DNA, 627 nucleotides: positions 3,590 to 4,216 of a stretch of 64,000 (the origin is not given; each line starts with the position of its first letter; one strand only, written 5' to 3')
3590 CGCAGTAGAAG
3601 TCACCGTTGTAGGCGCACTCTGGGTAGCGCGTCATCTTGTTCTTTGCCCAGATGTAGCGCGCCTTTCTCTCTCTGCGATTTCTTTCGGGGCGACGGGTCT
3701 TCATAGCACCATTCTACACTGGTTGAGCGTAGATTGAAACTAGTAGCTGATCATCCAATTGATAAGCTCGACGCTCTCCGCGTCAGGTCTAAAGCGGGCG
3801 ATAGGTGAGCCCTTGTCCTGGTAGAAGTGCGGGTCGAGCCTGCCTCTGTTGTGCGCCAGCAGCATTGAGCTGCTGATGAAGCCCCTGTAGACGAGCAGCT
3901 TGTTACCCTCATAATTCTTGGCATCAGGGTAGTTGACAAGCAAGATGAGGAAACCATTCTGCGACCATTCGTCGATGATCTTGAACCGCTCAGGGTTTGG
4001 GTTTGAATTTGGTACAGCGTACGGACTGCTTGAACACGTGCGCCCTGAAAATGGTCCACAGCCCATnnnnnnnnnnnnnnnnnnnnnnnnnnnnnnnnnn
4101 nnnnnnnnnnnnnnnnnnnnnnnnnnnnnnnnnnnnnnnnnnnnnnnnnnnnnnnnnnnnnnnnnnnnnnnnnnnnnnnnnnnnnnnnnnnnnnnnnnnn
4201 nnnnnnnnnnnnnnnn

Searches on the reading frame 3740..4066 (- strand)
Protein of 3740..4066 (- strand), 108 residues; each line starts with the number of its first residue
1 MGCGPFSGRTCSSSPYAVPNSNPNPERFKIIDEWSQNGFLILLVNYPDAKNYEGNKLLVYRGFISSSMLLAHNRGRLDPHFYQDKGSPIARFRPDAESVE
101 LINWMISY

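Call 81: search_protein_families(library=pfam, proteins=[window:3740-4066:-], max_evalue=0.01)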
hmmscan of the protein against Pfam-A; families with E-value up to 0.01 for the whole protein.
window:3740-4066:- (108 aa): 0 families

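Call 84: search_protein_families(library=phrogs, proteins=[window:3740-4066:-], max_evalue=0.001)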
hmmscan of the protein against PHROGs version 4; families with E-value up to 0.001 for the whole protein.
window:3740-4066:- (108 aa): 1 family
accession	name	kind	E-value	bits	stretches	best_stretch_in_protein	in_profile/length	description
phrog_13501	-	unknown function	3.4e-21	76.3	1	12-99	23-111/121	-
